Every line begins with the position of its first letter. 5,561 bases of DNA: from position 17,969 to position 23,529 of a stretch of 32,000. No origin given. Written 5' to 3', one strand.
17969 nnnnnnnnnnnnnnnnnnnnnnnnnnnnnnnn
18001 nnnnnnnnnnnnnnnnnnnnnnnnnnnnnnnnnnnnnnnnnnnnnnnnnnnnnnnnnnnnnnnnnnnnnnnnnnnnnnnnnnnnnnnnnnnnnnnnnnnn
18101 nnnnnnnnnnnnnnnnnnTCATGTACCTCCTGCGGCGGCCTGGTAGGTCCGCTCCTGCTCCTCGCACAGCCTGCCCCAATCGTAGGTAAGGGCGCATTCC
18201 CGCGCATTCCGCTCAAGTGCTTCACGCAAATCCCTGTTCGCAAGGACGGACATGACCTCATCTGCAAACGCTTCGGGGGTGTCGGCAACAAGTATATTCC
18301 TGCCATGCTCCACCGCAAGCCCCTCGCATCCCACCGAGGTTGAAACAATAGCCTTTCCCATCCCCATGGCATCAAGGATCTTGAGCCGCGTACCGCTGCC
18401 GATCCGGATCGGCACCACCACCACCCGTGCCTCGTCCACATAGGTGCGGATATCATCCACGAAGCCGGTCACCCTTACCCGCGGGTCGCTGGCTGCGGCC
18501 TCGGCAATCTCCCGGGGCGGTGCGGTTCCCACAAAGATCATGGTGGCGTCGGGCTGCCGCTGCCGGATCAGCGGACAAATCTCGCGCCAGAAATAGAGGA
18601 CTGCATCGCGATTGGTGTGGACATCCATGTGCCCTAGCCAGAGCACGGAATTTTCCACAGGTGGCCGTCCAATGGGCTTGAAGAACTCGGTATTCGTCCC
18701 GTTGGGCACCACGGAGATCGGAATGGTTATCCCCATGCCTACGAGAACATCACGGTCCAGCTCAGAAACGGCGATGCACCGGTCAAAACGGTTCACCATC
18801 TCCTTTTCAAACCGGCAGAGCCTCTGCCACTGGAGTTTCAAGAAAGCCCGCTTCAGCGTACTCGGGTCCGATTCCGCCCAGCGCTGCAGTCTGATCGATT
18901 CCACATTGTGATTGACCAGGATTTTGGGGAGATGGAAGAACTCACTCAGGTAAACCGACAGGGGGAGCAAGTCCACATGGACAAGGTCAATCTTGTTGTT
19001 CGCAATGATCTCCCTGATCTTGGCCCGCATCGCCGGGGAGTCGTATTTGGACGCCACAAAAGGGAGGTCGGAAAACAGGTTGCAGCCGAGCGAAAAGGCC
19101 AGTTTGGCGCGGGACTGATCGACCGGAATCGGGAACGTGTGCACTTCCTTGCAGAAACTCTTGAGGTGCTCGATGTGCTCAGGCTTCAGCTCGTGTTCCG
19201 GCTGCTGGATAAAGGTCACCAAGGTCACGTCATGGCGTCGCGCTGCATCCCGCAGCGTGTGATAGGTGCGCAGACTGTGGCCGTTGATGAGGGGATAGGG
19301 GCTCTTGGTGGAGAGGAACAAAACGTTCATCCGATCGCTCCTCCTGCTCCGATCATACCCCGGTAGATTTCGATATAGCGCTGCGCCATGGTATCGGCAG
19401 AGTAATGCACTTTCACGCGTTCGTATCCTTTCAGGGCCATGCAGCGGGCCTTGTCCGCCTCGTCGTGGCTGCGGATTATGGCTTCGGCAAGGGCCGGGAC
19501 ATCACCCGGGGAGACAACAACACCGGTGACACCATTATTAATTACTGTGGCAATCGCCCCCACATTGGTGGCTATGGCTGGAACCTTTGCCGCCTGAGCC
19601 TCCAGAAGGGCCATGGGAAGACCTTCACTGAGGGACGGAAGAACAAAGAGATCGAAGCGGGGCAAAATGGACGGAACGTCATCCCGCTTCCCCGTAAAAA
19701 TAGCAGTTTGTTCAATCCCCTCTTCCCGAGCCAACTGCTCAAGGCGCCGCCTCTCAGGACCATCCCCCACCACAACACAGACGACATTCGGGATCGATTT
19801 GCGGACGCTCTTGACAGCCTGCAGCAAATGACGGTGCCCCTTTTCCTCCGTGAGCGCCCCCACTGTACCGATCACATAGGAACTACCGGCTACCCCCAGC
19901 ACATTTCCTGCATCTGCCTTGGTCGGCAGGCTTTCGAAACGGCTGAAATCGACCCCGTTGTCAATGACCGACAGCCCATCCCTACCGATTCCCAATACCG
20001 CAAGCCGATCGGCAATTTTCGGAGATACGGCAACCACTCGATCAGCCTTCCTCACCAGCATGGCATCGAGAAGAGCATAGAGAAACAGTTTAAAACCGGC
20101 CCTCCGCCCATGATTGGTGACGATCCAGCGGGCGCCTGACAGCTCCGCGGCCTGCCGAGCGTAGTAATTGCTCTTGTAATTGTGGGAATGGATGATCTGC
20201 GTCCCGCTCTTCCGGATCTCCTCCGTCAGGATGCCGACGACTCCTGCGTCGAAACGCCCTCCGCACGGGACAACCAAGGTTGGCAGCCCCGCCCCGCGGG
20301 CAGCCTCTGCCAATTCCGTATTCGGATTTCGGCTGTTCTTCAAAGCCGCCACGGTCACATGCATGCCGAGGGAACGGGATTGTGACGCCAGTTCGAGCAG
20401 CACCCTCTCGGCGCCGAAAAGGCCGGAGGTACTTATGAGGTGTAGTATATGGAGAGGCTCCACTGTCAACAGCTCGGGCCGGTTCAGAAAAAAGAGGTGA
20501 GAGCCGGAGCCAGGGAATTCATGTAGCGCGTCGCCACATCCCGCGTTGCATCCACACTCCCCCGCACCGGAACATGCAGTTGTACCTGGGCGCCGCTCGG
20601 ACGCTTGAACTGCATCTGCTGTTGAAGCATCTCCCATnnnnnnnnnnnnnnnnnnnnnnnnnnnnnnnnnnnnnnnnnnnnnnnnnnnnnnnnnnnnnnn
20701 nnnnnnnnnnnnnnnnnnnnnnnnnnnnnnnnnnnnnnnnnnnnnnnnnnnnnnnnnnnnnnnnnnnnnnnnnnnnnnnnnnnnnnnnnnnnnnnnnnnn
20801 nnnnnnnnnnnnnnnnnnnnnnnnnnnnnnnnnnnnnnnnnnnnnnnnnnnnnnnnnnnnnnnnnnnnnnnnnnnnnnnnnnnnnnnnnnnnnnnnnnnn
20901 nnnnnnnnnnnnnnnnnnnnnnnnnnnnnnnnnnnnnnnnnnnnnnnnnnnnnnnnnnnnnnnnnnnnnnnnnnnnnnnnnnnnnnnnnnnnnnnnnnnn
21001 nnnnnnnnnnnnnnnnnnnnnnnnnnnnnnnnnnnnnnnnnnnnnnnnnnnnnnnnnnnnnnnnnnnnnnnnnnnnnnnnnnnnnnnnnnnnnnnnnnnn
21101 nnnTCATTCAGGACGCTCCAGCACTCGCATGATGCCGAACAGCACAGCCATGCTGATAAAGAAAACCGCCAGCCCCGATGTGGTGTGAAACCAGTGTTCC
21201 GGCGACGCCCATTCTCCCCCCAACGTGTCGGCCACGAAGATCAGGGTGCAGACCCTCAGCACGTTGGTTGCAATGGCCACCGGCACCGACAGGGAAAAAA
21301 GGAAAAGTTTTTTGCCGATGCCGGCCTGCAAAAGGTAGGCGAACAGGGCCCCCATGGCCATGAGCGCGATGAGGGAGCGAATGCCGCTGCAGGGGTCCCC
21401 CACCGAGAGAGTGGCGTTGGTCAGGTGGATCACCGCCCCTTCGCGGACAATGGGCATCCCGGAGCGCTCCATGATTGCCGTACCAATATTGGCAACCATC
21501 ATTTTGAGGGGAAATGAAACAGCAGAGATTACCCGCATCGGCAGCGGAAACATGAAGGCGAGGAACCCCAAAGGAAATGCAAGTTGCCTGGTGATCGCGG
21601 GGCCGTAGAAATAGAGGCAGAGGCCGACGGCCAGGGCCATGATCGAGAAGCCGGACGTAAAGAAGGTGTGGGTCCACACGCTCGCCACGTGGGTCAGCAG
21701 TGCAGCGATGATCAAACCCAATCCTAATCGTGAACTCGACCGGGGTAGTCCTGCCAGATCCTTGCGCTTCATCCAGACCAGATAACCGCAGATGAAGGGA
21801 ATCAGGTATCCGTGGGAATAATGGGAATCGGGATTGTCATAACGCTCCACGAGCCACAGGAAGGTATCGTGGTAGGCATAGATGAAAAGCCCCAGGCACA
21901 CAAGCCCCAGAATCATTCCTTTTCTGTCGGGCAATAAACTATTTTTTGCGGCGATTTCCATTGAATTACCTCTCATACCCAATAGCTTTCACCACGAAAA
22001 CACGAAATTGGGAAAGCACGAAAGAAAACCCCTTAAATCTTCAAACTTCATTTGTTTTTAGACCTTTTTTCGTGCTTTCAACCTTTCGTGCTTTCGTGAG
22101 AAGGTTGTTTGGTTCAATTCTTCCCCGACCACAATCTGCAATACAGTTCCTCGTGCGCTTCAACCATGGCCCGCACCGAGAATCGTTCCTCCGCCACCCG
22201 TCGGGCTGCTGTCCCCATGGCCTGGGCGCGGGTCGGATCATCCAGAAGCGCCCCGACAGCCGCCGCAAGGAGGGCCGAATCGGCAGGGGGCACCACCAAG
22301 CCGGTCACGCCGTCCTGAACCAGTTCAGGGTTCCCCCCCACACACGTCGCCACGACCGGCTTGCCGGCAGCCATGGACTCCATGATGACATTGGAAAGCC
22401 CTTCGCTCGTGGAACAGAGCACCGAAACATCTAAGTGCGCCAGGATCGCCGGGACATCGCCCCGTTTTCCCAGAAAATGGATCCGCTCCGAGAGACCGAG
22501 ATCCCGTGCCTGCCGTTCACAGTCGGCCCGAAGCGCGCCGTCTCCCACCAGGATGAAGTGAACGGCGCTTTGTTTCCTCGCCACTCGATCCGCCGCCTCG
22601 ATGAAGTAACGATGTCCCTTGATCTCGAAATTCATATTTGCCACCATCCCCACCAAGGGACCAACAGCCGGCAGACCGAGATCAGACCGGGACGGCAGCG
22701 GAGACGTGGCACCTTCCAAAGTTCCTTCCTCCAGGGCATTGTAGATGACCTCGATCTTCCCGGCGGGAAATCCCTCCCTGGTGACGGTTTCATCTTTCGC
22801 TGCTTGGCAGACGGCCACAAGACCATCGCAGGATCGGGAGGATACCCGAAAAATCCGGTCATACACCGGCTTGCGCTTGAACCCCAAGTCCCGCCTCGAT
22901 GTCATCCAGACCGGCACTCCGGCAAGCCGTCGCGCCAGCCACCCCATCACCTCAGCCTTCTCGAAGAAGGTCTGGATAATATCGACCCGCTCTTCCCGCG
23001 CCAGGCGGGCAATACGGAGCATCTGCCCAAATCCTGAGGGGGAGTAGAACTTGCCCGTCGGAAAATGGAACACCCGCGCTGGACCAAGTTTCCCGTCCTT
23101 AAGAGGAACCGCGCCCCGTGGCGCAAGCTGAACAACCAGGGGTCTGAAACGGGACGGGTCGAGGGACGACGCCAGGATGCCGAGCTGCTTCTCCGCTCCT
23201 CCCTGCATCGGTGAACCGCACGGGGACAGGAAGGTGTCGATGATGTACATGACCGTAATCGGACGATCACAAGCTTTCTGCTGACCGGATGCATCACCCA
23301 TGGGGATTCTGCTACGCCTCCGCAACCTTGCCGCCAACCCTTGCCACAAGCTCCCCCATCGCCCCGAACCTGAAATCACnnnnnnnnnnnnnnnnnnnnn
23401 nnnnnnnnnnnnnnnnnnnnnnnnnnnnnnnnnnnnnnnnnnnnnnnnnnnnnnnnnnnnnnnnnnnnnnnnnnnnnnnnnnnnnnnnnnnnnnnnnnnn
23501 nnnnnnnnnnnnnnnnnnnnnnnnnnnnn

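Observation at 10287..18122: Four exported enzymes and binders chained directly behind xrtA-epsI-GT-GT: candidate exosortase-coupled matrix-remodelling module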

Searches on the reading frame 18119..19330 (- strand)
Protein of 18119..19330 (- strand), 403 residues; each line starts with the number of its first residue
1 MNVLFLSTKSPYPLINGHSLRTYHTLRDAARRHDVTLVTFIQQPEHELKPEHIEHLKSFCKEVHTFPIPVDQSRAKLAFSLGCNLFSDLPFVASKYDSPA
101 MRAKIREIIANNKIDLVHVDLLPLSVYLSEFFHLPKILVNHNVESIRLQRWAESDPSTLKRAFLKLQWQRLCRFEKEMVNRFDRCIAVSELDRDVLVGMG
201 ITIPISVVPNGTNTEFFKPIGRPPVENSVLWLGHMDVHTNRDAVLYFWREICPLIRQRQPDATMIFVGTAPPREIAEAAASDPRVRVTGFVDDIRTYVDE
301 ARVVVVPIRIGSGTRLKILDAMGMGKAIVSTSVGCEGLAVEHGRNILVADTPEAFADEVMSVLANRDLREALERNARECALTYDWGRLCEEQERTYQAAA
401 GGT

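Call 4: search_protein_families(library=pfam, proteins=[window:18119-19330:-], max_evalue=0.01)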
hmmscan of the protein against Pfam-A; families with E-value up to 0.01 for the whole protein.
window:18119-19330:- (403 aa): 7 families
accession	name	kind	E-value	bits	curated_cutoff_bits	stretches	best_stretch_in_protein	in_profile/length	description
PF13692.12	Glyco_trans_1_4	-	7.7e-29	101.2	27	1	227-365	2-142/142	Glycosyl transferases group 1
PF13439.12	Glyco_transf_4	-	6e-16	59.4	28.5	1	16-215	2-169/170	Glycosyltransferase Family 4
PF00534.26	Glycos_transf_1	-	6.3e-13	49.1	26.4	1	252-378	37-171/172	Glycosyl transferases group 1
PF13579.12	Glyco_trans_4_4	-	4e-07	30.9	29.7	1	24-211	9-158/158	Glycosyl transferase 4-like domain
PF13524.12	Glyco_trans_1_2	-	3.6e-05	24.2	25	1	284-381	28-130/144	Glycosyl transferase-like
PF13472.12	Lipase_GDSL_2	-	0.0047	17.9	32.9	0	229-308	67-149/178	GDSL-like Lipase/Acylhydrolase family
PF13528.12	Glyco_trans_1_3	-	0.009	15.6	25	0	17-142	13-124/322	Glycosyl transferase family 1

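Call 5: search_protein_families(library=ncbifam, proteins=[window:18119-19330:-], max_evalue=0.01)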
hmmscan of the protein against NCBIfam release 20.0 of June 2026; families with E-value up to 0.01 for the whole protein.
window:18119-19330:- (403 aa): 13 families
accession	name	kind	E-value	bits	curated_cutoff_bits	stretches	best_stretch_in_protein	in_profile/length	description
TIGR03087.1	stp1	hypoth_equivalog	7.5e-70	236.1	316.65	1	3-390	1-388/397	TIGR03087 family PEP-CTERM/XrtA system glycosyltransferase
TIGR04063.1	stp3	hypoth_equivalog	2.1e-11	43.3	442.05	1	173-398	149-394/397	TIGR04063 family PEP-CTERM/XrtA system glycosyltransferase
NF041010.1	glycosy_Agl16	equivalog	7.1e-11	41.6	575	1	167-397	119-349/352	glycosylation protein Agl16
TIGR03999.1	thiol_BshA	equivalog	8e-08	31.6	273.7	1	179-398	142-372/375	N-acetyl-alpha-D-glucosaminyl L-malate synthase BshA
TIGR03449.1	mycothiol_MshA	equivalog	2.9e-07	29.8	462.5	1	296-399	299-403/406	D-inositol-3-phosphate glycosyltransferase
TIGR03088.1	stp2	hypoth_equivalog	2.2e-06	27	409.05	1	256-396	224-370/374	TIGR03088 family PEP-CTERM/XrtA system glycosyltransferase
NF050056.1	ProtGlycPglH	equivalog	2.1e-05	23.8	600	1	225-387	178-341/354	GalNAc-alpha-(1->4)-GalNAc-alpha-(1->3)-diNAcBac-PP-undecaprenol alpha-1,4-N-acetyl-D-galactosaminyltransferase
NF053787.1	GlcN_PG_synth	equivalog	0.0001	21.3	480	1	164-398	126-358/361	N-acetylglucosaminyl phosphatidylglycerol synthase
TIGR04047.1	MSMEG_0565_glyc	hypoth_equivalog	0.00013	21.1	259.85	0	278-397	251-372/373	MSMEG_0565 family glycosyltransferase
NF038229.1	Glyco4_Geo_Pelo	equivalog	0.00045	19.3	400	1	311-381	247-317/338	GPMC system family 4 glycosyltransferase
NF041876.1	EPS_EpsE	equivalog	0.00051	19.4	400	1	285-379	278-375/389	exopolysaccharide biosynthesis GT4 family glycosyltransferase EpsE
NF012028.0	PRK15484.1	subfamily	0.0029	16.8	618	1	291-394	267-373/380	lipopolysaccharide N-acetylglucosaminyltransferase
NF005556.0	PRK07226.1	subfamily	0.0046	16.4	241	1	285-373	179-262/267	2-amino-3,7-dideoxy-D-threo-hept-6-ulosonate synthase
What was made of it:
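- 18119..19330 (-): GT4 glycosyltransferase, stp1-like. TIGR03087 scores 236 bits against a cut-off of 316 (call 5).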

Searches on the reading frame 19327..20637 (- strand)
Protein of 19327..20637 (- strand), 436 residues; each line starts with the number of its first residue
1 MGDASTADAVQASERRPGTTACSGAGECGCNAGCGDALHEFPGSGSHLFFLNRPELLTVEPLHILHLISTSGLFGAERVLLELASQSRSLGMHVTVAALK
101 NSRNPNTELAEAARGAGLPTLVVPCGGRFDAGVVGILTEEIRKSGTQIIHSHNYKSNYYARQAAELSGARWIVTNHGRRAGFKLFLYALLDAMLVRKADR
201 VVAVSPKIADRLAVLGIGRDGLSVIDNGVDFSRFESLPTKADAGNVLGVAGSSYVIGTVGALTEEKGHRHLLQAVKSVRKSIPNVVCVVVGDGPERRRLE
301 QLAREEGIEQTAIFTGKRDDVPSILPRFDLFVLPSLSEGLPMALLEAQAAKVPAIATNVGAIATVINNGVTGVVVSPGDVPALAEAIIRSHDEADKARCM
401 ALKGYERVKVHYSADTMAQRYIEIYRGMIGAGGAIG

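Call 4: search_protein_families(library=pfam, proteins=[window:19327-20637:-], max_evalue=0.01)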
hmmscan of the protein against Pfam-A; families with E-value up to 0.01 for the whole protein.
window:19327-20637:- (436 aa): 6 families
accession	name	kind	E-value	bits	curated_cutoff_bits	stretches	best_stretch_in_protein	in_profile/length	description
PF00534.26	Glycos_transf_1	-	1.8e-39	135.4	26.4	1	249-400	11-165/172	Glycosyl transferases group 1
PF13692.12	Glyco_trans_1_4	-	9.5e-39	133.3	27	1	255-389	3-138/142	Glycosyl transferases group 1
PF13439.12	Glyco_transf_4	-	1.7e-22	80.7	28.5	1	75-233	3-170/170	Glycosyltransferase Family 4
PF13579.12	Glyco_trans_4_4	-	2e-19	70.9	29.7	1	75-228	2-158/158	Glycosyl transferase 4-like domain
PF20706.3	GT4-conflict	-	2.5e-09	37.1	26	1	193-376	142-330/385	Family 4 Glycosyltransferase in conflict systems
PF13524.12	Glyco_trans_1_2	-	0.00015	22.1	25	1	283-422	13-143/144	Glycosyl transferase-like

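Call 5: search_protein_families(library=ncbifam, proteins=[window:19327-20637:-], max_evalue=0.01)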
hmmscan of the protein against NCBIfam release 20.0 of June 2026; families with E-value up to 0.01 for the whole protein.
window:19327-20637:- (436 aa): 43 families (the best 25 are shown)
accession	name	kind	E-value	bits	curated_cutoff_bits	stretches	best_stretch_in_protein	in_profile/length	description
TIGR03088.1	stp2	hypoth_equivalog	2.8e-49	168.1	409.05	1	62-426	2-371/374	TIGR03088 family PEP-CTERM/XrtA system glycosyltransferase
TIGR03999.1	thiol_BshA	equivalog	1.6e-34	119.5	273.7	1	156-428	99-373/375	N-acetyl-alpha-D-glucosaminyl L-malate synthase BshA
NF047684.1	TeichurnBiosyTuaC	equivalog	9.5e-32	110.4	550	1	146-428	109-389/391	teichuronic acid biosynthesis protein TuaC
TIGR02149.1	glgA_Coryne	subfamily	1.1e-29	103.7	302.4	1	145-428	83-390/391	glycogen synthase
NF041876.1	EPS_EpsE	equivalog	3.5e-29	102.2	400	1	137-419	105-387/389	exopolysaccharide biosynthesis GT4 family glycosyltransferase EpsE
TIGR04063.1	stp3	hypoth_equivalog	5.7e-28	97.9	442.05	1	177-428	137-395/397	TIGR04063 family PEP-CTERM/XrtA system glycosyltransferase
NF011726.0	PRK15179.1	equivalog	2.2e-23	82.5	733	1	179-425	440-691/694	Vi polysaccharide biosynthesis protein TviE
NF038011.1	PelF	equivalog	6.3e-23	81.6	100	1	187-425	247-489/489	GT4 family glycosyltransferase PelF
TIGR04047.1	MSMEG_0565_glyc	hypoth_equivalog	2.2e-22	79.7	259.85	1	193-426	134-372/373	MSMEG_0565 family glycosyltransferase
TIGR03449.1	mycothiol_MshA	equivalog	3.2e-21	75.7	462.5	1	192-427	159-402/406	D-inositol-3-phosphate glycosyltransferase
NF038298.1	EPS_HpsO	equivalog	1.3e-20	73.5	575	1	188-428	137-387/388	hormogonium polysaccharide biosynthesis glycosyltransferase HpsO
TIGR04005.1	wcaL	equivalog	2.5e-18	66.1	537.6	1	193-420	170-398/406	colanic acid biosynthesis glycosyltransferase WcaL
NF007640.0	PRK10307.1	subfamily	7.7e-16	58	276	1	189-420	163-399/411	WcaI family glycosyltransferase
NF007396.0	PRK09922.1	equivalog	2.4e-15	56.3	385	1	195-394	133-327/361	lipopolysaccharide 1,6-galactosyltransferase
NF047880.1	glyco_SdgA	exception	1.9e-14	53.1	800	1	258-421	320-483/488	serine-aspartate repeat adhesin O-glycosyltransferase SdgA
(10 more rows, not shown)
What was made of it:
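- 19327..20637 (-): GT4 glycosyltransferase, stp2-like. The true start is probably near 20485. Glycos_transf_1 scores 135 bits (calls 4, 5).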

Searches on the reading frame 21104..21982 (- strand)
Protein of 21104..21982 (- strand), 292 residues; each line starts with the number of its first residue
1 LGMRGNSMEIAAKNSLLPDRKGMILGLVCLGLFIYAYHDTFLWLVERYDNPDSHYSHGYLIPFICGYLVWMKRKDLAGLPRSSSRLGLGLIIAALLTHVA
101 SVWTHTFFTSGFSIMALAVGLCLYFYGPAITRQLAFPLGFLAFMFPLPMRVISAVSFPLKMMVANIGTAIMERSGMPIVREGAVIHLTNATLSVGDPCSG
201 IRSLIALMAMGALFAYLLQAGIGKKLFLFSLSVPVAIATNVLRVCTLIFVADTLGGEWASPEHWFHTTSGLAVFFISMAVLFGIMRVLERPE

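Call 4: search_protein_families(library=pfam, proteins=[window:21104-21982:-], max_evalue=0.01)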
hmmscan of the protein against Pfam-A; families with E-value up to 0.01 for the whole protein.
window:21104-21982:- (292 aa): 1 family
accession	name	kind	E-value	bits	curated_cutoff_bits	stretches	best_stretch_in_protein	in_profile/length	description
PF09721.15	Exosortase_EpsH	-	7.8e-67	225.8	25.7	1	31-288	2-254/254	Transmembrane exosortase (Exosortase_EpsH)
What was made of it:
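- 21104..21982 (-): Exosortase (Gmet_2003), first gene of the gap-free eight-gene unit. Pfam Exosortase_EpsH scores 225.8 bits (call 4).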

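Call 5: search_protein_families(library=ncbifam, proteins=[window:21104-21982:-], max_evalue=0.01)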
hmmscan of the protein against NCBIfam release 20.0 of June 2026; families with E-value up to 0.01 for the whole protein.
window:21104-21982:- (292 aa): 22 families
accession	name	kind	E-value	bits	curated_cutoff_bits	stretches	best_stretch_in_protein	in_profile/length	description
NF038142.1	exosort_XrtW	exception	1.3e-54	185.4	425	1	26-290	5-267/494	exosortase W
TIGR02602.1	8TM_EpsH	subfamily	2.3e-54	184.5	105.55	1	50-287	5-239/241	exosortase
TIGR03109.2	exosort_XrtA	exception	6.4e-53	179.8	208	1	27-287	4-258/261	exosortase A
TIGR04152.1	exosort_VPLPA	exception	1.3e-48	166.3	400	1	53-289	8-243/486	VPLPA-CTERM-specific exosortase XrtD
NF035943.2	exosort_XrtV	exception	1.1e-40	139.7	313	1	40-289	19-267/270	exosortase V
TIGR03113.1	exosort_XrtB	exception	7.8e-31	107.7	275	1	28-288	4-264/268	exosortase B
TIGR04178.1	exo_archaeo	signature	1.1e-21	76.9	23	1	193-289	2-96/97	exosortase/archaeosortase family protein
TIGR04151.1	exosort_VPDSG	exception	1.4e-20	74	300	1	50-292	53-303/306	VPDSG-CTERM-specific exosortase XrtC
TIGR04156.1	cyanoexo_CrtB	exception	7.4e-15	55.2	300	1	43-282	25-260/280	cyanoexosortase B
TIGR03763.1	cyanoexo_CrtA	exception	1e-14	54.6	150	1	42-285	20-255/260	cyanoexosortase A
NF012182.0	exosortase_XrtQ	exception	4.3e-13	49.3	270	1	29-281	9-251/256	exosortase Q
NF033770.1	exosort_XrtT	exception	1.5e-12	46.9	250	1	31-280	7-259/472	exosortase T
TIGR04476.1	exosort_XrtN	exception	2.3e-12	46.8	200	1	85-278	48-236/406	exosortase N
TIGR04489.1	exosort_XrtO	exception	1.7e-11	43.6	250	1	38-286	6-256/451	exosortase O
NF033464.1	cyanoexo_CrtC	exception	1.4e-10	41.2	225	1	59-274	41-260/278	cyanoexosortase C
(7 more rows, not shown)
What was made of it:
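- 21104..21982 (-): XrtA scores 179.8 against a cut-off of 208, and XrtW scores 185.4 (call 5).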

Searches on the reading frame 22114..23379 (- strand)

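Call 6: search_protein_families(library=ncbifam, proteins=[window:22114-23379:-], max_evalue=0.001)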
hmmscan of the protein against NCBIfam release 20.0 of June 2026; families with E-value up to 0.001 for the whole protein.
window:22114-23379:- (421 aa): 35 families (the best 25 are shown)
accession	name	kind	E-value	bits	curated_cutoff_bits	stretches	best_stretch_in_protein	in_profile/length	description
TIGR03088.1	stp2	hypoth_equivalog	8.1e-48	163.3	409.05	1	60-415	14-372/374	TIGR03088 family PEP-CTERM/XrtA system glycosyltransferase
TIGR03999.1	thiol_BshA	equivalog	3.2e-35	121.8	273.7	1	170-416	131-373/375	N-acetyl-alpha-D-glucosaminyl L-malate synthase BshA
NF011726.0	PRK15179.1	equivalog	1.2e-29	103.1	733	1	122-408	391-686/694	Vi polysaccharide biosynthesis protein TviE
NF041876.1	EPS_EpsE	equivalog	1.7e-29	103.3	400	1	253-404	226-384/389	exopolysaccharide biosynthesis GT4 family glycosyltransferase EpsE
TIGR04063.1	stp3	hypoth_equivalog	1.8e-26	93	442.05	1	182-416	156-395/397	TIGR04063 family PEP-CTERM/XrtA system glycosyltransferase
NF012034.0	PRK15490.1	equivalog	1.5e-21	76.5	813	1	258-406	415-566/578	Vi polysaccharide biosynthesis glycosyltransferase TviE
TIGR03449.1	mycothiol_MshA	equivalog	3e-21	75.8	462.5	1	183-415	164-402/406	D-inositol-3-phosphate glycosyltransferase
TIGR02149.1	glgA_Coryne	subfamily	1.1e-20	74.1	302.4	1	179-414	140-388/391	glycogen synthase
NF038011.1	PelF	equivalog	5.6e-20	71.8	100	1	173-413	247-489/489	GT4 family glycosyltransferase PelF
NF038229.1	Glyco4_Geo_Pelo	equivalog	3.6e-19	69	400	1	253-416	173-336/338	GPMC system family 4 glycosyltransferase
TIGR04157.1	glyco_rSAM_CFB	subfamily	3e-17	62.7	400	1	182-413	168-406/406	TIGR04157 family glycosyltransferase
NF050056.1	ProtGlycPglH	equivalog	5.4e-16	58.6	600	1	254-396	192-334/354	GalNAc-alpha-(1->4)-GalNAc-alpha-(1->3)-diNAcBac-PP-undecaprenol alpha-1,4-N-acetyl-D-galactosaminyltransferase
NF041010.1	glycosy_Agl16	equivalog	4.8e-14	52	575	1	151-398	102-334/352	glycosylation protein Agl16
NF007640.0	PRK10307.1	subfamily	7.8e-14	51.4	276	1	202-408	189-399/411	WcaI family glycosyltransferase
NF047880.1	glyco_SdgA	exception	2.8e-13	49.3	800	1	257-397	331-472/488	serine-aspartate repeat adhesin O-glycosyltransferase SdgA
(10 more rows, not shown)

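Call 45: search_protein_families(library=pfam, proteins=[window:22114-23379:-], max_evalue=0.0001)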
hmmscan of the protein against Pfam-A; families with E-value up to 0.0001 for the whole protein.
window:22114-23379:- (421 aa): 6 families
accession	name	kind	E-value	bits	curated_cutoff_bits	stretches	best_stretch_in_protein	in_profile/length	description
PF13692.12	Glyco_trans_1_4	-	1.7e-39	135.8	27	1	241-381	2-142/142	Glycosyl transferases group 1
PF00534.26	Glycos_transf_1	-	1.4e-34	119.5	26.4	1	234-394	9-171/172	Glycosyl transferases group 1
PF13439.12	Glyco_transf_4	-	1.3e-16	61.5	28.5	1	60-215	2-165/170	Glycosyltransferase Family 4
PF13579.12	Glyco_trans_4_4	-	1.8e-13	51.6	29.7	1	60-214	1-157/158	Glycosyl transferase 4-like domain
PF13524.12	Glyco_trans_1_2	-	4.1e-06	27.2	25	1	271-406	13-139/144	Glycosyl transferase-like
PF20706.3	GT4-conflict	-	2.9e-05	23.7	26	1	245-402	202-378/385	Family 4 Glycosyltransferase in conflict systems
